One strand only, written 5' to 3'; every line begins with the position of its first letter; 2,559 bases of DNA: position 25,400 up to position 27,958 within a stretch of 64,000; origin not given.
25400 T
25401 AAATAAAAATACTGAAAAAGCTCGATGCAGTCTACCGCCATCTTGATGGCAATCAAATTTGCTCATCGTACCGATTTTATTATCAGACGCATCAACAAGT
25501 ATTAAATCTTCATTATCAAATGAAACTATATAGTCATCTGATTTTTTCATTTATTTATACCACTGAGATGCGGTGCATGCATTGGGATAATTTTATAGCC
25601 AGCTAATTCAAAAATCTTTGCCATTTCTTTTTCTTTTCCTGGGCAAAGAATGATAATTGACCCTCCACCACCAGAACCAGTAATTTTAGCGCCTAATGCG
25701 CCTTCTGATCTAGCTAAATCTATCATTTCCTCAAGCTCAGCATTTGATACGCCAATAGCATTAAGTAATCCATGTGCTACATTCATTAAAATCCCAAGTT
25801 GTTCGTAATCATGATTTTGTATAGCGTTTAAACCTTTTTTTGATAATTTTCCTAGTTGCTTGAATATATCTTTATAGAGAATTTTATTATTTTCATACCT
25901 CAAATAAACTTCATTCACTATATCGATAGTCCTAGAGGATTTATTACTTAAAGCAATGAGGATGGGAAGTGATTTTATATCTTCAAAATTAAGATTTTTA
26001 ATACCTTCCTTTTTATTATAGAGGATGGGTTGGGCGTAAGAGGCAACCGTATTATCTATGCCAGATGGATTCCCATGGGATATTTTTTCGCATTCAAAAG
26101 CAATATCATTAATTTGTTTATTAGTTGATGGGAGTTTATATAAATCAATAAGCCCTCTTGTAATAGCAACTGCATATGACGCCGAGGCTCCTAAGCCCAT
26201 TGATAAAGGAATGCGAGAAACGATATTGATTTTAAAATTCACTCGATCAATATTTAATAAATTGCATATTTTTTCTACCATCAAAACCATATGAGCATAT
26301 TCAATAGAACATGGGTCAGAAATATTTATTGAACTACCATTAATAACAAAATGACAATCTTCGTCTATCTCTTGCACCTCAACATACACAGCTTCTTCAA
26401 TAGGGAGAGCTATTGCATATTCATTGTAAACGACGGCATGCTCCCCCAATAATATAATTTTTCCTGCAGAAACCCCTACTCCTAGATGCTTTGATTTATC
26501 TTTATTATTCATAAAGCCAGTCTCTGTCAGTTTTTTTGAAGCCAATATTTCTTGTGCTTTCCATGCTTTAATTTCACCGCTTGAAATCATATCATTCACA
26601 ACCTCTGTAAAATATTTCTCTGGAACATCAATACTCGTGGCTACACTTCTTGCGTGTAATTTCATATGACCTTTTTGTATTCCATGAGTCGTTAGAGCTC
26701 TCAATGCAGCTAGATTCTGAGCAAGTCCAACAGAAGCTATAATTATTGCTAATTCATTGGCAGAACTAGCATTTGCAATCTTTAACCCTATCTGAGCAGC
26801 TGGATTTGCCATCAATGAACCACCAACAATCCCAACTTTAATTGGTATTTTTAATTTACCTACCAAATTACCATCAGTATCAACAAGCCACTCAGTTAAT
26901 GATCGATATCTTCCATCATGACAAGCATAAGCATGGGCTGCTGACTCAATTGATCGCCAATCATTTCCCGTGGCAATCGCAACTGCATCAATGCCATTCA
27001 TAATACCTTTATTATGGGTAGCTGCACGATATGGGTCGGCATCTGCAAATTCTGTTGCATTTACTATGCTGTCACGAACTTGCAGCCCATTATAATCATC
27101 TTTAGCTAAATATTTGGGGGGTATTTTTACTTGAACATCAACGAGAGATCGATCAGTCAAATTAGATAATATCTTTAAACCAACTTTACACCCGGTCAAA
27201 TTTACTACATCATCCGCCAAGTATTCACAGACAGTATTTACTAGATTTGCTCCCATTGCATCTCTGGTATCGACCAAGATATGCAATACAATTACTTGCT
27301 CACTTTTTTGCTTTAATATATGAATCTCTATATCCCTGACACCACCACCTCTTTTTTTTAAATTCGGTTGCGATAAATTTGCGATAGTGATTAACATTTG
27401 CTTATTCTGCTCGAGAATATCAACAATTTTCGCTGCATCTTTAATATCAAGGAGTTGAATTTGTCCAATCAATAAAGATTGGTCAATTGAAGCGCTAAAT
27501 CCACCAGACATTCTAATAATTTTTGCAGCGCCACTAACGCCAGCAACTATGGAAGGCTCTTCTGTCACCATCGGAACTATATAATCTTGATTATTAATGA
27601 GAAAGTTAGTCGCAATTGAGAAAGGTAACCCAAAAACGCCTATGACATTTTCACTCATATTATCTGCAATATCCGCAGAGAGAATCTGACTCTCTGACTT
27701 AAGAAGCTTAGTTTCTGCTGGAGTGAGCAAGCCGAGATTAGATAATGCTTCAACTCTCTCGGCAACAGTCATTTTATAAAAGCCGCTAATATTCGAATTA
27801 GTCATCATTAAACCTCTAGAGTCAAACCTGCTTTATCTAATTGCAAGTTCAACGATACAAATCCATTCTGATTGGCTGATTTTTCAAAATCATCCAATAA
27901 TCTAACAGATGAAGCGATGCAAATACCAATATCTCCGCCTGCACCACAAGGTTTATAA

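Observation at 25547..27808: Single ORF fusing class II HMG-CoA reductase to mevalonate kinase (consecutive pathway steps)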

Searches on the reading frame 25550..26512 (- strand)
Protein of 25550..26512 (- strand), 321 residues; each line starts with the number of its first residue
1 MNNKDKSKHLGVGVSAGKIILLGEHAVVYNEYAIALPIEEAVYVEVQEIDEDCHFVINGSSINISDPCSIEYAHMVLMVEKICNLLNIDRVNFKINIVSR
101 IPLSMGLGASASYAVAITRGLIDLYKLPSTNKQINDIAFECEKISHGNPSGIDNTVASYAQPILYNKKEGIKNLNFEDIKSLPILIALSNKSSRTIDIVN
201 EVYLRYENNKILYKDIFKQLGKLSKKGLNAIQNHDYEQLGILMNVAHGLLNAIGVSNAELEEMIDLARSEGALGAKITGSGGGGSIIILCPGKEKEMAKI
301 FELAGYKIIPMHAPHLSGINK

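Call 20: search_solved_structures(query=window:25550-26512:-, max_evalue=1e-25, show_alignments=3)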
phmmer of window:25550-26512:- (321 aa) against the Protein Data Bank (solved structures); distinct sequences matched with E-value up to 1e-25: 8.
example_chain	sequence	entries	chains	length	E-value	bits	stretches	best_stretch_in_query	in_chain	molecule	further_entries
2hfs_A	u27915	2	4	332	1.1e-35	126.6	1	4-296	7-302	Mevalonate kinase, putative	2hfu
2x7i_A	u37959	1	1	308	3.9e-34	121.6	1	10-305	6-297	MEVALONATE KINASE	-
8teb_A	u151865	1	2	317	5.2e-32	114.6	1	16-314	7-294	Mevalonate kinase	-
1kkh_A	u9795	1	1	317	8.5e-31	110.6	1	15-300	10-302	Mevalonate Kinase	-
1vis_A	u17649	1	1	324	1.3e-30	110.1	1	16-301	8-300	Mevalonate kinase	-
4hac_A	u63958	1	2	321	2.8e-30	108.9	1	9-308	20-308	Mevalonate kinase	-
2oi2_A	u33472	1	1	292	3.9e-30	108.5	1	7-292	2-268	Mevalonate kinase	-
6mde_A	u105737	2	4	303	4.3e-30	108.3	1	15-308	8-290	Mevalonate kinase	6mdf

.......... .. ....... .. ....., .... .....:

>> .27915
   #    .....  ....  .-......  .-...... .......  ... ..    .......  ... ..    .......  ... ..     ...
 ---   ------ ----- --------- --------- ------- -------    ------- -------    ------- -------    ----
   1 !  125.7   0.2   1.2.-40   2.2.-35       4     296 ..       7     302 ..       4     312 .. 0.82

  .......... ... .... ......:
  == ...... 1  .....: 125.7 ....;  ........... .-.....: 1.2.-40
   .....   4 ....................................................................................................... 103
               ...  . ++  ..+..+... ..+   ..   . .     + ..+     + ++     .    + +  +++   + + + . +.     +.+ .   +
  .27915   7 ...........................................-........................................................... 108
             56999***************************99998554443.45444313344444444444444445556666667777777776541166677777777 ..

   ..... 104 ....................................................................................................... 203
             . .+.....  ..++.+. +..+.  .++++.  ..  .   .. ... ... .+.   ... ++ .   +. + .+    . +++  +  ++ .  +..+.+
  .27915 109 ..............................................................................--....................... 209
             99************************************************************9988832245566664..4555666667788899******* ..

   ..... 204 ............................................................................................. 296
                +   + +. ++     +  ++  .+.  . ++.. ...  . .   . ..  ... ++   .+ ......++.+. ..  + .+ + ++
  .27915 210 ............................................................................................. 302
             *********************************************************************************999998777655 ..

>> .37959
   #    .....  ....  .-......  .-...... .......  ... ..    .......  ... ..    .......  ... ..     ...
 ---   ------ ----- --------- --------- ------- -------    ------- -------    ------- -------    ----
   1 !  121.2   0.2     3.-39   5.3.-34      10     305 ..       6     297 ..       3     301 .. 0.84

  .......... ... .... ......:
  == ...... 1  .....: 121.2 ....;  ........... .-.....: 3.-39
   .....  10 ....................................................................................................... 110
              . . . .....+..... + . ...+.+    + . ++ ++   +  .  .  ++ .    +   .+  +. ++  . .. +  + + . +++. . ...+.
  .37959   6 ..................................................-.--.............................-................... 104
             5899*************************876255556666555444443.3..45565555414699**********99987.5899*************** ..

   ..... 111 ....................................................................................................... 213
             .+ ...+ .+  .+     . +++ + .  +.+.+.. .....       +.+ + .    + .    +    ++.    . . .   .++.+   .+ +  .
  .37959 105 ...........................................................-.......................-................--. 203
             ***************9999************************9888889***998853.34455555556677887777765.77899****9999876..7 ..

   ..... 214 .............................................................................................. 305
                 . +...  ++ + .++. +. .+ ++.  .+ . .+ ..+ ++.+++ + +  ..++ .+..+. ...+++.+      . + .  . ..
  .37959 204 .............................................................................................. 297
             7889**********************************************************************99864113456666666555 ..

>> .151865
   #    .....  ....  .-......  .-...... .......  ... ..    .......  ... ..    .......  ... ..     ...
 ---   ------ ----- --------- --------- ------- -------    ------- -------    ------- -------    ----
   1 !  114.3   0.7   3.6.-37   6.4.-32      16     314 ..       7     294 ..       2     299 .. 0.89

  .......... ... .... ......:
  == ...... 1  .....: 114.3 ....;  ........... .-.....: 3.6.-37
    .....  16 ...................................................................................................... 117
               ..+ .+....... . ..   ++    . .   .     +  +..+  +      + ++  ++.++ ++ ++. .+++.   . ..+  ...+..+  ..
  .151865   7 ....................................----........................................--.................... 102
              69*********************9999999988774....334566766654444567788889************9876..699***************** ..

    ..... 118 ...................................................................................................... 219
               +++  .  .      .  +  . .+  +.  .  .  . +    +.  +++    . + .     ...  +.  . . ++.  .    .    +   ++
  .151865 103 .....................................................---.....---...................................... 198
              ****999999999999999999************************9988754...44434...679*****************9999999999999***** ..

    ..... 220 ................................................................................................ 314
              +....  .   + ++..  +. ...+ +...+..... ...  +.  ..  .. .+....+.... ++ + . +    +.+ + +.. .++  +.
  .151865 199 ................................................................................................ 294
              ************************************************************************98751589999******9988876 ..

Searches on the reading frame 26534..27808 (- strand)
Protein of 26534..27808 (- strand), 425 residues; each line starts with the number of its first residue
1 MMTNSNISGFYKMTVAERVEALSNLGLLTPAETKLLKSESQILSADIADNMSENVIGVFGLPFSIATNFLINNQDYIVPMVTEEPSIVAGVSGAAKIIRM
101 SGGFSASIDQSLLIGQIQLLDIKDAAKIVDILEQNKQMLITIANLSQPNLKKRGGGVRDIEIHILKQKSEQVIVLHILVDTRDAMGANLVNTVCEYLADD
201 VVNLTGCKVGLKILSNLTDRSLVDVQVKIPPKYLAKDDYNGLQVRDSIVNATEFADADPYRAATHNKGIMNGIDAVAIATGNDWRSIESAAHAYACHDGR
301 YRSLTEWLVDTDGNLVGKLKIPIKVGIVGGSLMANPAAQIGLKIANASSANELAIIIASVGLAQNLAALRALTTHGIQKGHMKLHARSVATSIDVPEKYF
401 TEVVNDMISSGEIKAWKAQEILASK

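Call 19: search_solved_structures(query=window:26534-27808:-, max_evalue=1e-90, show_alignments=1)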
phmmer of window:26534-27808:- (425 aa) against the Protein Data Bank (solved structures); distinct sequences matched with E-value up to 1e-90: 6.
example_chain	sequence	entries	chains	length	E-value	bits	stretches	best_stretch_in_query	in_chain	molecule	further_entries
1qax_A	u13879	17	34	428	1.2e-108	366.8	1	3-421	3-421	PROTEIN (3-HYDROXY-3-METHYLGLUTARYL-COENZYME A REDUCTASE) | 3-hydroxy-3-methylglutaryl-coenzyme A reductase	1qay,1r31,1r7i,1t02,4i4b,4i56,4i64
6p7k_A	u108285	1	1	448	1.2e-106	360.2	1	4-424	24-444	3-hydroxy-3-methylglutaryl coenzyme A reductase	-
9v7y_A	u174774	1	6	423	1.2e-105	356.9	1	4-423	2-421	3-hydroxy-3-methylglutaryl coenzyme A reductase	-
6dio_A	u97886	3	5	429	1.4e-105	356.8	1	1-424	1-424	3-hydroxy-3-methylglutaryl coenzyme A reductase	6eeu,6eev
5wpj_A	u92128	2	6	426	1.1e-103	350.5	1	8-419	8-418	3-hydroxy-3-methylglutaryl coenzyme A reductase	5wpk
3qae_A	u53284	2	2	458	2.4e-102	346.1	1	8-419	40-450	3-hydroxy-3-methylglutaryl-coenzyme a reductase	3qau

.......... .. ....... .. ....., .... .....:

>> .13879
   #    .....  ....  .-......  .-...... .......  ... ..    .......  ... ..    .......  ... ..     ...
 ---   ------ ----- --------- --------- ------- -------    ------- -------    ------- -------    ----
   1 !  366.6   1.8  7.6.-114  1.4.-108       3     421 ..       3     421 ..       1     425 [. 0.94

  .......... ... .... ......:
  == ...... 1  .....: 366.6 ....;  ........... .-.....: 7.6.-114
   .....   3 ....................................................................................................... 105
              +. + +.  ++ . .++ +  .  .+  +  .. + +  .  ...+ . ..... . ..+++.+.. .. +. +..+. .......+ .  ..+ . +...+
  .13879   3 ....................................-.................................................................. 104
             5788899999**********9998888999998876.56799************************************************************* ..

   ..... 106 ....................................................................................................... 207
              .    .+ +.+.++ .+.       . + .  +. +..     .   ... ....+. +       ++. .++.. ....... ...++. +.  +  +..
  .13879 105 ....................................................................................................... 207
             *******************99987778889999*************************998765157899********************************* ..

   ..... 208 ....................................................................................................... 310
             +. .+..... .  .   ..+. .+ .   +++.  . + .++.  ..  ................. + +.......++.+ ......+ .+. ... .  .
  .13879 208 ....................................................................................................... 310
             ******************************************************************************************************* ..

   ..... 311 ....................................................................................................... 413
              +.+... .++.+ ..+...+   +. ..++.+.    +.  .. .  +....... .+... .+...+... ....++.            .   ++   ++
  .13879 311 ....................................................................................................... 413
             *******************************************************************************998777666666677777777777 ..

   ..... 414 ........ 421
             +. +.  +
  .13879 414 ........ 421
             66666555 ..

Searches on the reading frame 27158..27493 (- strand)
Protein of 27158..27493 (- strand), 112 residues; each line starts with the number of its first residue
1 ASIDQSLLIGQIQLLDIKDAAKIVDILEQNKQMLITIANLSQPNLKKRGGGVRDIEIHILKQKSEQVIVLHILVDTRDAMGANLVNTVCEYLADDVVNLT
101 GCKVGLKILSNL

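Call 51: search_solved_structures(query=window:27158-27493:-, max_evalue=0.001, show_alignments=5)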
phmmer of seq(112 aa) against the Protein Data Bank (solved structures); distinct sequences matched with E-value up to 0.001: 10.
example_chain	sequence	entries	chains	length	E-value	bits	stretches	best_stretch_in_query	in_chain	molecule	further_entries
9v7y_A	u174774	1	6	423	1e-16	64.5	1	7-112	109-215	3-hydroxy-3-methylglutaryl coenzyme A reductase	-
1qax_A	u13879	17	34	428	1.7e-16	63.8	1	6-112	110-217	PROTEIN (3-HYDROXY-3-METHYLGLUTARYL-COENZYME A REDUCTASE) | 3-hydroxy-3-methylglutaryl-coenzyme A reductase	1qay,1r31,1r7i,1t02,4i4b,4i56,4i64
6p7k_A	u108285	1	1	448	6.7e-16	61.9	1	7-112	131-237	3-hydroxy-3-methylglutaryl coenzyme A reductase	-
6dio_A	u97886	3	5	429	2.9e-15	59.8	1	7-112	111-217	3-hydroxy-3-methylglutaryl coenzyme A reductase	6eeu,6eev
5wpj_A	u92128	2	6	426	3.9e-14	56.2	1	2-111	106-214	3-hydroxy-3-methylglutaryl coenzyme A reductase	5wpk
3qae_A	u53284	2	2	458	7.1e-14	55.4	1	3-111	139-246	3-hydroxy-3-methylglutaryl-coenzyme a reductase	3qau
7m3h_A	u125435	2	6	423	7.4e-13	52.1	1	5-94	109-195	Hydroxymethylglutaryl-CoA reductase, degradative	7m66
7m1z_A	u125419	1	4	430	7.6e-13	52.1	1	5-94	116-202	acetyl-CoA C-acetyltransferase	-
9zw9_A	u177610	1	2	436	7.7e-09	39.2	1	3-111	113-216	Probable 3-hydroxy-3-methylglutaryl-coenzyme A reductase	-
9zw6_A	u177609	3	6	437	7.7e-09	39.2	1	3-111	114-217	Probable 3-hydroxy-3-methylglutaryl-coenzyme A reductase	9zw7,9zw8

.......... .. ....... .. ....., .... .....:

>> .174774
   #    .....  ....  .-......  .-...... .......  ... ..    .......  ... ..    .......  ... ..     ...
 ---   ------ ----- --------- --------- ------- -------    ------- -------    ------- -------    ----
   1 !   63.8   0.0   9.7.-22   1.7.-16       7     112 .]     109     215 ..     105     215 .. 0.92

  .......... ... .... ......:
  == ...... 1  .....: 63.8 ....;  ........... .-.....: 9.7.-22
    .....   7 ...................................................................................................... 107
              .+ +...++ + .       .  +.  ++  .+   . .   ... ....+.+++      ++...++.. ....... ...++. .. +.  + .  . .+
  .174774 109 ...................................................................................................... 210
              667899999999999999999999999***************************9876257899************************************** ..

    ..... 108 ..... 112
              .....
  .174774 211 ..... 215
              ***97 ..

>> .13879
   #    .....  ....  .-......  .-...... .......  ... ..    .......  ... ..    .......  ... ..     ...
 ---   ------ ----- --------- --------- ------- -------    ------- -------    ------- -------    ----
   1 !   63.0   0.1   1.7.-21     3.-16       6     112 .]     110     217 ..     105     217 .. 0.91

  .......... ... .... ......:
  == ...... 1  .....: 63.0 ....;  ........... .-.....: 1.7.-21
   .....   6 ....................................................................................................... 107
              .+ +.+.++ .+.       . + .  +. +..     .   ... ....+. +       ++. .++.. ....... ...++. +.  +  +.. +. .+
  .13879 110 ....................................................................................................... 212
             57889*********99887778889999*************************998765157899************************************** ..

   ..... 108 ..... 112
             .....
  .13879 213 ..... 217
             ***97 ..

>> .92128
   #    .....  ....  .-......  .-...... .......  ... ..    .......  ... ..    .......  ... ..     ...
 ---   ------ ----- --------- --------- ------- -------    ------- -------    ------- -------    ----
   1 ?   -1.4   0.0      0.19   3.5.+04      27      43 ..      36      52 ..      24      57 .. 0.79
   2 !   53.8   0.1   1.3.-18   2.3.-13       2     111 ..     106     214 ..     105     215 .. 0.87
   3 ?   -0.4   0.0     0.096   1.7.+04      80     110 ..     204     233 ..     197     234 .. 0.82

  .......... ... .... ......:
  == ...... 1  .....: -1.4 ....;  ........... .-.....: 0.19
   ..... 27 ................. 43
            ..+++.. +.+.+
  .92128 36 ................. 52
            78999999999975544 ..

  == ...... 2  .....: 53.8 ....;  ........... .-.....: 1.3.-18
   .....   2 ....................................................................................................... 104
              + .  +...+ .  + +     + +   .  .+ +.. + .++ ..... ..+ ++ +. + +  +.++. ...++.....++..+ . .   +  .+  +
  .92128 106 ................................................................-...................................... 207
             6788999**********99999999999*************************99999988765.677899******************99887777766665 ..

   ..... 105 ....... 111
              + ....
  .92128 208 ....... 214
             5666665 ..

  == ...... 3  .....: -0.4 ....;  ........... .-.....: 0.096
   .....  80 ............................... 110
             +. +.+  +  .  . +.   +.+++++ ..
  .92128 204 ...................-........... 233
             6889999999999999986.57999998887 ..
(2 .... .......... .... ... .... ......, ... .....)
